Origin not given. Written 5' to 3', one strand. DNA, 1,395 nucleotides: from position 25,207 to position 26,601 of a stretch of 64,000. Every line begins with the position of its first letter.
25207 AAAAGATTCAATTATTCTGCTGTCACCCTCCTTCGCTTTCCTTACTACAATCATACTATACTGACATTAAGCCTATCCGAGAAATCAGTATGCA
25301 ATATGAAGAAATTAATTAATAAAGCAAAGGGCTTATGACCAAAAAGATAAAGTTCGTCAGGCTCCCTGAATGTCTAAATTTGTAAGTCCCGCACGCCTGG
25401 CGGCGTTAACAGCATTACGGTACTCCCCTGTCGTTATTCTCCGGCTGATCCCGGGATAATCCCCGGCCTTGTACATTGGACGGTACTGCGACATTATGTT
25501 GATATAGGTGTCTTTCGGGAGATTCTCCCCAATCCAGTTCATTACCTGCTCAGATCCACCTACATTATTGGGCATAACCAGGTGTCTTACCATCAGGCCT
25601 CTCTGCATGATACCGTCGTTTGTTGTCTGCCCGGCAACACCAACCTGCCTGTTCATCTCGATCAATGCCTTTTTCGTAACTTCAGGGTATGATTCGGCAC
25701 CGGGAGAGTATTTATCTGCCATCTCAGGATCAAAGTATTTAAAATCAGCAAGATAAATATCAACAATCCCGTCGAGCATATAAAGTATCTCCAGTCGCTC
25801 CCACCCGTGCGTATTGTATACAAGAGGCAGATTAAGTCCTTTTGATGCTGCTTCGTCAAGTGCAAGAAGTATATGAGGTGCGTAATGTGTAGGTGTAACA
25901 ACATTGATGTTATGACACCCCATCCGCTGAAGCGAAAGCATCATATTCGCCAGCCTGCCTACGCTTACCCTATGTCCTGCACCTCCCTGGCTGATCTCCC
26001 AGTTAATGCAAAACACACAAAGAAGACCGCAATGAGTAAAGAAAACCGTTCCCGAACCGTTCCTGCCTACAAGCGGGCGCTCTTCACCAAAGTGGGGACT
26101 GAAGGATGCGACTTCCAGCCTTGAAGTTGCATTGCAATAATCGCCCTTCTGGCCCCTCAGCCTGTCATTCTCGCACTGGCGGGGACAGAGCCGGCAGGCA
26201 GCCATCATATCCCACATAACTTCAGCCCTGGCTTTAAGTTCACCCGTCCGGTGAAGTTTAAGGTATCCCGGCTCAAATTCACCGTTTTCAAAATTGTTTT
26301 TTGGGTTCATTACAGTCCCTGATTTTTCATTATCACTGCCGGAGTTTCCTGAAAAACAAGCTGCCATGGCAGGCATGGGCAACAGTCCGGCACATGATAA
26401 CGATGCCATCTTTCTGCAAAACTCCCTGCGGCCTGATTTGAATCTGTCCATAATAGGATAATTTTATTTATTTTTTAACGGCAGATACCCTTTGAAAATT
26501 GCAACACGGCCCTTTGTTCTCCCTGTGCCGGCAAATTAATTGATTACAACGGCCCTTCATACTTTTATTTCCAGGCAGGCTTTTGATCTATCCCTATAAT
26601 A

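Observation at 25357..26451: PflX-like radical SAM enzyme with a twin-arginine plus lipobox-like N-terminus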

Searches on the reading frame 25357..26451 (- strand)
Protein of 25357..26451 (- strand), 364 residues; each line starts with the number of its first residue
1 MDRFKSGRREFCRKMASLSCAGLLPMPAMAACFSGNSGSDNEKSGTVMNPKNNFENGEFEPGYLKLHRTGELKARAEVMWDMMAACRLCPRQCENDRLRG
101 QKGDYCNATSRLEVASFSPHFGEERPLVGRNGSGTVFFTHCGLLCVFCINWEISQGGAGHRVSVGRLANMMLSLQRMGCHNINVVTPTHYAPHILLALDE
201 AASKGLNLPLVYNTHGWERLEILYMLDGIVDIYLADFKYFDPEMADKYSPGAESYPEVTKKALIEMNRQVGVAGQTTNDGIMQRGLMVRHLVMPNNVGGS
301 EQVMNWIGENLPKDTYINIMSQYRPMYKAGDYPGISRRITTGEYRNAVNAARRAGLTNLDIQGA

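Call 3: search_protein_families(library=pfam, proteins=[window:25357-26451:-], max_evalue=0.1)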
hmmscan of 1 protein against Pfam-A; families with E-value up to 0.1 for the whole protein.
window:25357-26451:- (364 aa): 1 family
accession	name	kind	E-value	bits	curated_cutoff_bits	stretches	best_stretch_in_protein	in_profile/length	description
PF04055.27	Radical_SAM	-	1.8e-06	28.7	29.5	1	136-254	2-125/166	Radical SAM superfamily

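Call 4: search_protein_families(library=ncbifam, proteins=[window:25357-26451:-], max_evalue=0.1)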
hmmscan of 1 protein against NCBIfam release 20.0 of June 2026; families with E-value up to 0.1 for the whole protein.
window:25357-26451:- (364 aa): 2 families
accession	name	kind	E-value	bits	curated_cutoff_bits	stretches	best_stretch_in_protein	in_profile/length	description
TIGR02495.1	NrdG2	equivalog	0.0011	18.3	131.15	1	134-238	19-122/193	anaerobic ribonucleoside-triphosphate reductase activating protein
TIGR04337.1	AmmeMemoSam_rS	hypoth_equivalog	0.0016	17.4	220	1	82-161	10-99/349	AmmeMemoRadiSam system radical SAM enzyme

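Call 5: search_solved_structures(query=window:25357-26451:-, max_evalue=1, show_alignments=2)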
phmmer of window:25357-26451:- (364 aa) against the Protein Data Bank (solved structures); distinct sequences matched with E-value up to 1: 1.
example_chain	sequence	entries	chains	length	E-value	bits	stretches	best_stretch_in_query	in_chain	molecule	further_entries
5ey6_A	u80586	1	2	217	0.72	12.1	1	56-132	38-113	Phi class glutathione transferase GSTF2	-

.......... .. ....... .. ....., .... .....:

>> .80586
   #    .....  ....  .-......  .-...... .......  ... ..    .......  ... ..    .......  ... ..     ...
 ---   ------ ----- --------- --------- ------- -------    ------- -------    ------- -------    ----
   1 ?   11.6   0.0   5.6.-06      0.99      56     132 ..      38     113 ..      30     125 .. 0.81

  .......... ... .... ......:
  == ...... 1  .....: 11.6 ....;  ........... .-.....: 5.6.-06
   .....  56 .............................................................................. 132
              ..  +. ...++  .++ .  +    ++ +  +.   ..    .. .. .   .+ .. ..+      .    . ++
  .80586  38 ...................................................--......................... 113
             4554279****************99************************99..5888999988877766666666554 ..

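Call 6: find_homologous_proteins(query=window:25357-26451:-, max_evalue=0.00001)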
Query window:25357-26451:- (364 aa): 7611 proteins with E <= 0.00001 among 8000 candidates; the best 120 are listed.
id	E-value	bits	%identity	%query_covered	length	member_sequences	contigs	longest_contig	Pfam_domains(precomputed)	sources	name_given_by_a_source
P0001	1.1e-233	793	92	100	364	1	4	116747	PF04055.28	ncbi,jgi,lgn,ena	-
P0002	3.8e-219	745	100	87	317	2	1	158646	PF04055.28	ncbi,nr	ncbi:MAG: radical SAM protein [Marinilabiliales bacterium]|nr:MAG: radical SAM protein [Marinilabili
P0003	2.0e-191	654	82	93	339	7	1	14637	PF04055.28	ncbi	-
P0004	2.0e-187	641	73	100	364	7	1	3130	PF04055.28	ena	-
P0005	4.6e-187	640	73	99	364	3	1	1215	PF04055.28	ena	-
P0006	1.3e-184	631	71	100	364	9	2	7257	-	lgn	-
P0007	7.7e-183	626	70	100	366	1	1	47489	PF04055.28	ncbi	-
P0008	7.8e-183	626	71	100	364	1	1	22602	PF04055.28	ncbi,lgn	-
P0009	1.8e-182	624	71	100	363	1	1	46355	PF04055.28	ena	-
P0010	2.9e-179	614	70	99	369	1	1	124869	PF04055.28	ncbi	ncbi:MAG: hypothetical protein R6U58_12245 [Bacteroidales bacterium]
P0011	1.3e-178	612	72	95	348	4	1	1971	PF04055.28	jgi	-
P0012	2.2e-174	598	68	100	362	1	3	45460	PF04055.28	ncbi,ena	-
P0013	4.8e-174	597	68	98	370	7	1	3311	PF04055.28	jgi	jgi:putative pyruvate formate lyase activating enzyme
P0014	8.2e-174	596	68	100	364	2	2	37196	PF04055.28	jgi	jgi:putative pyruvate formate lyase activating enzyme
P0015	2.8e-172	591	68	98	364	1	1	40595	PF04055.28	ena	-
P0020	9.3e-170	583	78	84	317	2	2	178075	PF04055.28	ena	-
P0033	5.3e-147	508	63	98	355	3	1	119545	PF04055.28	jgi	jgi:putative pyruvate formate lyase activating enzyme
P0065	7.2e-144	497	69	85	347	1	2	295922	PF04055.28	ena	-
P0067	1.1e-143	497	69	84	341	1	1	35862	PF04055.28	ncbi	ncbi:MAG: radical SAM protein [Candidatus Omnitrophota bacterium]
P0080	4.7e-143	495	62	98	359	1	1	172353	PF04055.28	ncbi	-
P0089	8.4e-143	494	60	99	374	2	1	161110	PF04055.28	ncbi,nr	ncbi:MAG: radical SAM protein [Thermodesulfobacteriota bacterium]|nr:radical SAM protein [Thermodesu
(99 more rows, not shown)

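Call 11: find_encoding_contigs(protein=P0001, flank=10000, max_places=3)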
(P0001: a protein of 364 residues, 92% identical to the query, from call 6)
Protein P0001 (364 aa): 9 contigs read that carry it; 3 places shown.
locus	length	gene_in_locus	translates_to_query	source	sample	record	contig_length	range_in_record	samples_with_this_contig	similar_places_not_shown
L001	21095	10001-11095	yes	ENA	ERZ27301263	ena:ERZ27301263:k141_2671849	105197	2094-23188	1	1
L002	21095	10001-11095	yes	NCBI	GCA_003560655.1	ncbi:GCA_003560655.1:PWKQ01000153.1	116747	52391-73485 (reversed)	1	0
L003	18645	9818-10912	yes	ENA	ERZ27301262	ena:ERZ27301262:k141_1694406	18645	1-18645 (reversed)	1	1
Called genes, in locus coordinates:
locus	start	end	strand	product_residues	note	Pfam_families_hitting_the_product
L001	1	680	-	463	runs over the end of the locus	PF02878:PGM_PMM_I, PF02879:PGM_PMM_II, PF02880:PGM_PMM_III, PF00408:PGM_PMM_IV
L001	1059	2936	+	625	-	PF01134:GIDA, PF07992:Pyr_redox_2 (faint), PF12831:FAD_oxidored (weak), PF21680:GIDA_C_1st, PF13932:SAM_GIDA_C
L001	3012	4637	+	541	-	PF01979:Amidohydro_1, PF13382:Adenine_deam_C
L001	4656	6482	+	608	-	PF01541:GIY-YIG, PF27096:UvrC_M, PF22920:UvrC_RNaseH, PF08459:UvrC_RNaseH_dom, PF14520:HHH_5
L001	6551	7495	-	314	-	PF00348:polyprenyl_synt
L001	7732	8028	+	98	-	PF12840:HTH_20, PF01022:HTH_5, PF03965:Penicillinase_R (weak), PF13412:HTH_24 (faint)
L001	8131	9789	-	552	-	PF00595:PDZ (weak), PF13180:PDZ_2, PF17820:PDZ_6, PF03572:Peptidase_S41, PF28547:CHD_PDZ-protease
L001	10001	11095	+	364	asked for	PF04055:Radical_SAM (weak)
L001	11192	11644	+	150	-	PF00583:Acetyltransf_1, PF13508:Acetyltransf_7 (weak)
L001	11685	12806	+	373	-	PF13506:Glyco_transf_21, PF00535:Glycos_transf_2, PF10111:Glyco_tranf_2_2, PF13641:Glyco_tranf_2_3, PF13632:Glyco_trans_2_3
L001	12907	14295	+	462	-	PF01120:Alpha_L_fucos, PF16757:Fucosidase_C (weak)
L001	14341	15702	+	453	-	PF01408:GFO_IDH_MocA (faint), PF16490:Oxidoreduct_C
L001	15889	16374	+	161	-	PF04542:Sigma70_r2, PF08281:Sigma70_r4_2, PF04545:Sigma70_r4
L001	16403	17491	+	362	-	-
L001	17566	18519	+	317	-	PF13568:OMP_b-brl_2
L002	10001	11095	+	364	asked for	PF04055:Radical_SAM (weak)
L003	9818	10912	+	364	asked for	PF04055:Radical_SAM (weak)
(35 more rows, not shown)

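Call 16: find_encoding_contigs(protein=P0089, flank=6000, max_places=2)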
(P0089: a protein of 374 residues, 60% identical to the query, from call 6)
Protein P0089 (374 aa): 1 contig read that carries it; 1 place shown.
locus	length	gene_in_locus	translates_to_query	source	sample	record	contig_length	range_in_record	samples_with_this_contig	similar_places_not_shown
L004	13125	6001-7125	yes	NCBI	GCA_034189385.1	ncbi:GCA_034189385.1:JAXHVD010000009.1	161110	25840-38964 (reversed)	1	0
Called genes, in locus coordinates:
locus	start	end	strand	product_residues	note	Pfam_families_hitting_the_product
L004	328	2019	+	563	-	PF00989:PAS (weak), PF08448:PAS_4, PF08447:PAS_3 (faint), PF00989:PAS, PF13188:PAS_8, PF08448:PAS_4, PF13426:PAS_9, PF07228:SpoIIE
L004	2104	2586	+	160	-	PF13581:HATPase_c_2, PF02518:HATPase_c (weak)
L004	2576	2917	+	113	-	PF01740:STAS, PF13466:STAS_2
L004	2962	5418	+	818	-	PF00343:Phosphorylase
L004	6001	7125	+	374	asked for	PF04055:Radical_SAM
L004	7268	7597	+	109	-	-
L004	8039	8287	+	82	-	-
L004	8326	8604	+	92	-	PF02089:Palm_thioest (weak), PF00561:Abhydrolase_1 (weak), PF06028:DUF915, PF02450:LCAT (weak)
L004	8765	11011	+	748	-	PF05226:CHASE2, PF00211:Guanylate_cyc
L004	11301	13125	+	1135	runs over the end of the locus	PF04773:FecR, PF00515:TPR_1 (faint), PF07719:TPR_2 (faint), PF13181:TPR_8 (faint), PF13414:TPR_11 (faint), PF13428:TPR_14 (faint), PF14559:TPR_19 (faint), PF13431:TPR_17 (faint), +3 more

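Call 17: find_encoding_contigs(protein=P0065, flank=6000, max_places=2)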
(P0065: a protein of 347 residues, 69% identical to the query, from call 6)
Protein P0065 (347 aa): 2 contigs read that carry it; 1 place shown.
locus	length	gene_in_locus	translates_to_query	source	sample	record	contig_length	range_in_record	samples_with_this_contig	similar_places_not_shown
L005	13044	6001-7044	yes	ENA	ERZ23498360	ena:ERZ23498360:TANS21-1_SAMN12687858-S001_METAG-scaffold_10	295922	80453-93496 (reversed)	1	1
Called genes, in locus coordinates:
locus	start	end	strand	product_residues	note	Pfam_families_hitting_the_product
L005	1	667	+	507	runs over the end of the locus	PF13372:Alginate_exp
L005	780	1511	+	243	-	PF18306:LDcluster4, PF03641:Lysine_decarbox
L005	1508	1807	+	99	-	-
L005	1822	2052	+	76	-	PF09413:DUF2007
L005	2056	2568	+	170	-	-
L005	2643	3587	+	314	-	PF02016:Peptidase_S66, PF17676:Peptidase_S66C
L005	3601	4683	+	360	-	-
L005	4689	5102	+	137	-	PF01451:LMWPc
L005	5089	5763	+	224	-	PF10677:DUF2490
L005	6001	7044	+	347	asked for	PF04055:Radical_SAM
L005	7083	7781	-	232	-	PF01135:PCMT, PF00398:RrnaAD, PF13847:Methyltransf_31, PF13649:Methyltransf_25 (weak)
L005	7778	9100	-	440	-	PF13520:AA_permease_2, PF00324:AA_permease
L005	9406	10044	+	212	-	PF00691:OmpA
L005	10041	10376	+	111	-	PF11932:DUF3450 (weak)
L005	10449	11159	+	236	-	PF01255:Prenyltransf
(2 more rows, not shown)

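Call 18: find_encoding_contigs(protein=P0033, flank=6000, max_places=2)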
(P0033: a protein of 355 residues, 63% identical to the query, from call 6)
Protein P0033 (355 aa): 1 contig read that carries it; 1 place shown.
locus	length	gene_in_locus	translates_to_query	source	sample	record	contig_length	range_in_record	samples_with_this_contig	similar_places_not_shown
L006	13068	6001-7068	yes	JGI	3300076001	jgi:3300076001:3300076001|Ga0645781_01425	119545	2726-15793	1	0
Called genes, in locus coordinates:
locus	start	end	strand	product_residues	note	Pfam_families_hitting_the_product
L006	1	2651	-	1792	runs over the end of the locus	?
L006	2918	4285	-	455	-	PF01554:MatE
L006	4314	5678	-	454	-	PF00209:SNF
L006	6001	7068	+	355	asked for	PF04055:Radical_SAM (weak)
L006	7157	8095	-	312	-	PF01145:Band_7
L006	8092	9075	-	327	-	PF01145:Band_7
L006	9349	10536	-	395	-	PF12838:Fer4_7 (weak), PF13183:Fer4_8 (weak), PF13187:Fer4_9 (weak), PF13534:Fer4_17 (weak)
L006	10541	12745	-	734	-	PF00890:FAD_binding_2, PF01134:GIDA (weak), PF01266:DAO (weak), PF07992:Pyr_redox_2, PF12831:FAD_oxidored, PF13450:NAD_binding_8 (weak), PF14697:Fer4_21, PF12838:Fer4_7, +6 more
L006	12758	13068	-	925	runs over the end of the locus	PF00070:Pyr_redox (faint), PF12831:FAD_oxidored (weak), PF14691:Fer4_20, PF01266:DAO (weak), PF07992:Pyr_redox_2, PF13450:NAD_binding_8, PF13738:Pyr_redox_3, PF07992:Pyr_redox_2 (weak), +8 more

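Call 19: find_encoding_contigs(protein=P0080, flank=6000, max_places=2)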
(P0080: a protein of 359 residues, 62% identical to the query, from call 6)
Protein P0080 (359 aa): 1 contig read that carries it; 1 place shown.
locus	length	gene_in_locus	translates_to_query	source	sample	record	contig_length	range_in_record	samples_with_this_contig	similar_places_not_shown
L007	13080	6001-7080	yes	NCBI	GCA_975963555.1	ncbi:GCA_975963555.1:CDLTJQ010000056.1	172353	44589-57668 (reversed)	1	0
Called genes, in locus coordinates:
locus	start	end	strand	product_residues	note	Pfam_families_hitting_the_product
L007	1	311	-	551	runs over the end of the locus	PF01558:POR, PF01855:POR_N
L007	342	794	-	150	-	PF13302:Acetyltransf_3 (weak), PF13527:Acetyltransf_9 (faint), PF00583:Acetyltransf_1, PF13673:Acetyltransf_10, PF13508:Acetyltransf_7, PF08445:FR47 (weak)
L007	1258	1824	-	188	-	PF00990:GGDEF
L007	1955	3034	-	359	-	PF01590:GAF, PF13185:GAF_2, PF13492:GAF_3, PF00990:GGDEF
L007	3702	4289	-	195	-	PF08445:FR47 (faint), PF00583:Acetyltransf_1, PF13673:Acetyltransf_10, PF13508:Acetyltransf_7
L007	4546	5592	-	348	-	PF21016:RlmN_N, PF04055:Radical_SAM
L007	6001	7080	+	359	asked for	PF04055:Radical_SAM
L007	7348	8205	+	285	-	PF16138:DUF4846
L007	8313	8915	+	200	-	PF18955:DUF5698, PF10035:DUF2179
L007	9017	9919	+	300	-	PF14397:ATPgrasp_ST (weak)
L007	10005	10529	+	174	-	-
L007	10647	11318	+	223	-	PF00156:Pribosyltran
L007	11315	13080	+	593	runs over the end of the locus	PF01590:GAF, PF13185:GAF_2, PF13492:GAF_3, PF11849:DUF3369 (faint), PF13185:GAF_2, PF01590:GAF, PF13492:GAF_3, PF07228:SpoIIE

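Call 20: search_protein_representatives(protein=window:25357-26451:-)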
Query: 364 residues. Proteins with E-value up to 0.001 (for the whole library): 5805; up to 1e-10: 3406; up to 1e-30: 1013. The best 150 are listed.
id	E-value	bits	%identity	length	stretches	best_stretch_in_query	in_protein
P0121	1.8e-136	471.4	65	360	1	57-364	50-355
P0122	2.4e-95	336.2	49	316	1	57-360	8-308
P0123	8.3e-90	317.9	50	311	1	59-360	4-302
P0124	1.0e-89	317.6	47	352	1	42-359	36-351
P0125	1.1e-88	314.2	47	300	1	61-360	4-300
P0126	6.0e-88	311.8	63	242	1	129-362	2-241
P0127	7.9e-88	311.4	50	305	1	60-356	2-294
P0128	1.3e-87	310.7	48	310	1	57-361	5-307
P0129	1.5e-87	310.5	49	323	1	56-356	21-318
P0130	2.3e-84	300.0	48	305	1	61-356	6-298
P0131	1.4e-83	297.4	48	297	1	72-359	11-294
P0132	4.0e-83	295.9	60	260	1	60-276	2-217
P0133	4.8e-81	289.1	48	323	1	60-347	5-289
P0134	2.3e-80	286.8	48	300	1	61-358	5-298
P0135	6.5e-79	282.1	47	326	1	56-361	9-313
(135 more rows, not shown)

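Call 26: search_protein_families(library=pfam, alignment_id=A1, max_evalue=1)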
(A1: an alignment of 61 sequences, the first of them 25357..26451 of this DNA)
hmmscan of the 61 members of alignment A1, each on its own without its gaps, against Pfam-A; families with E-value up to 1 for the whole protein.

A. member 1, window:25357-26451:- (364 aa): 1 family
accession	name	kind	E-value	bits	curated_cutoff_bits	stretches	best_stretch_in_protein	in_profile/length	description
PF04055.27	Radical_SAM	-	1.8e-06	28.7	29.5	1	136-254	2-125/166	Radical SAM superfamily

B. families by the number of members that match (of 61 scanned): 7 families
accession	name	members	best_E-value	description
PF04055.27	Radical_SAM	61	3.7e-13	Radical SAM superfamily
PF13353.11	Fer4_12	41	0.0018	4Fe-4S single cluster domain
PF08527.15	PAD_M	4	0.031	Protein-arginine deiminase (PAD) middle domain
PF10518.14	TAT_signal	2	0.00016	TAT (twin-arginine translocation) pathway signal sequence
PF25717.1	Herpes_ORF32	2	0.032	Herpesvirus ORF32/34 phosphoprotein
PF10702.14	DUF2507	1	0.15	Protein of unknown function (DUF2507)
PF02836.23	Glyco_hydro_2_C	1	0.26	Glycosyl hydrolases family 2, TIM barrel domain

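Call 27: search_protein_families(library=ncbifam, alignment_id=A1, max_evalue=1)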
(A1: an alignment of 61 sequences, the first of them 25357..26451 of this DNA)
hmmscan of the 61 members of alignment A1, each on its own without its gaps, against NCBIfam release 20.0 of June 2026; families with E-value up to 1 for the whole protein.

A. member 1, window:25357-26451:- (364 aa): 5 families
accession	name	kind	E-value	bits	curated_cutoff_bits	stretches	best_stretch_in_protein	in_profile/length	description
TIGR02495.1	NrdG2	equivalog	0.0011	18.3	131.15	1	134-238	19-122/193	anaerobic ribonucleoside-triphosphate reductase activating protein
TIGR04337.1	AmmeMemoSam_rS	hypoth_equivalog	0.0016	17.4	220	1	82-161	10-99/349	AmmeMemoRadiSam system radical SAM enzyme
NF043069.1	T4HPD_activ_SAM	equivalog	0.26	10.6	425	0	134-153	20-39/299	trans-4-hydroxy-L-proline dehydratase activase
TIGR04395.1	cutC_activ_rSAM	equivalog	0.27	10.5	360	0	202-247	155-198/309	choline TMA-lyase-activating enzyme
NF033719.1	ind_deCO2_activ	equivalog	0.52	9.6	425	0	134-154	19-39/302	indoleacetate decarboxylase activase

B. families by the number of members that match (of 61 scanned): 32 families (the first 25 are shown)
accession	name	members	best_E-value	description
TIGR02495.1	NrdG2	61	3.6e-06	anaerobic ribonucleoside-triphosphate reductase activating protein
TIGR04337.1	AmmeMemoSam_rS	60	1.9e-07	AmmeMemoRadiSam system radical SAM enzyme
NF043069.1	T4HPD_activ_SAM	58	8.4e-05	trans-4-hydroxy-L-proline dehydratase activase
TIGR04395.1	cutC_activ_rSAM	56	6.6e-05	choline TMA-lyase-activating enzyme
TIGR02494.1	PFLE_PFLC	55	0.00012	glycyl-radical enzyme activating protein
NF033719.1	ind_deCO2_activ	45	0.0015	indoleacetate decarboxylase activase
TIGR02493.1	PFLA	42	8.8e-05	pyruvate formate-lyase-activating protein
NF048010.1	SfplDhtActHpsHDes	32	0.014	(2S)-3-sulfopropanediol dehydratase activating enzyme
NF033717.2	HPDL_rSAM_activ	14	0.061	4-hydroxyphenylacetate decarboxylase activase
TIGR04003.1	rSAM_BssD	8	0.0053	[benzylsuccinate synthase]-activating enzyme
TIGR02826.1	RNR_activ_nrdG3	7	0.014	anaerobic ribonucleoside-triphosphate reductase activating protein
TIGR01409.1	TAT_signal_seq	6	0.00056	twin-arginine translocation signal domain-containing protein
NF008356.0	PRK11145.1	5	0.031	pyruvate formate lyase 1-activating protein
TIGR02811.1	formate_TAT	2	0.0028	formate dehydrogenase region TAT target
NF000048.1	AAC_6p_A40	2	0.012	aminoglycoside 6'-N-acetyltransferase AacA40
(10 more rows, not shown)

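Call 28: find_encoding_contigs(protein=P0020, flank=6000, max_places=2)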
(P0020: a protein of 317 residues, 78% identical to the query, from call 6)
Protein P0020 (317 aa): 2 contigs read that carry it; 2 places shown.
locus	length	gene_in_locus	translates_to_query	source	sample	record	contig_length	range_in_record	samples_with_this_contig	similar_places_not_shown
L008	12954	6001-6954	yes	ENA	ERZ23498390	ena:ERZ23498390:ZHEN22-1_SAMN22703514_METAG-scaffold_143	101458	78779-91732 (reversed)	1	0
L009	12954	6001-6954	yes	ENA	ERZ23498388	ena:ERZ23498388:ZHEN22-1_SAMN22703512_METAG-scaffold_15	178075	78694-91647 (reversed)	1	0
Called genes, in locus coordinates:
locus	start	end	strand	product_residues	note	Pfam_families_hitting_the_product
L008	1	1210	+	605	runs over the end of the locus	PF01541:GIY-YIG, PF27096:UvrC_M, PF22920:UvrC_RNaseH, PF08459:UvrC_RNaseH_dom, PF14520:HHH_5 (weak)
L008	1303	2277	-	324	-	PF00348:polyprenyl_synt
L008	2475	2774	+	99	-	PF12840:HTH_20, PF01022:HTH_5, PF12802:MarR_2 (faint)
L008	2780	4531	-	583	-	PF00595:PDZ, PF13180:PDZ_2 (weak), PF17820:PDZ_6, PF03572:Peptidase_S41, PF28547:CHD_PDZ-protease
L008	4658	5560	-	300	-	PF02517:Rce1-like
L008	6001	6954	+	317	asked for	PF04055:Radical_SAM (weak)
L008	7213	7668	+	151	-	PF00583:Acetyltransf_1, PF13508:Acetyltransf_7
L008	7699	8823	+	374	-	PF13506:Glyco_transf_21, PF00535:Glycos_transf_2, PF13641:Glyco_tranf_2_3, PF13632:Glyco_trans_2_3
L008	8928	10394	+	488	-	PF01120:Alpha_L_fucos, PF16757:Fucosidase_C (weak)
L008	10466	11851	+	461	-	PF16490:Oxidoreduct_C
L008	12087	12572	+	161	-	PF04542:Sigma70_r2, PF08281:Sigma70_r4_2, PF04545:Sigma70_r4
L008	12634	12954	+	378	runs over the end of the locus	-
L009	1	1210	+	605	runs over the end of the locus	PF01541:GIY-YIG, PF27096:UvrC_M, PF22920:UvrC_RNaseH, PF08459:UvrC_RNaseH_dom, PF14520:HHH_5 (weak)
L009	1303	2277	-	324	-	PF00348:polyprenyl_synt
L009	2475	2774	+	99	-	PF12840:HTH_20, PF01022:HTH_5, PF12802:MarR_2 (faint)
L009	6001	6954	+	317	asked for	PF04055:Radical_SAM (weak)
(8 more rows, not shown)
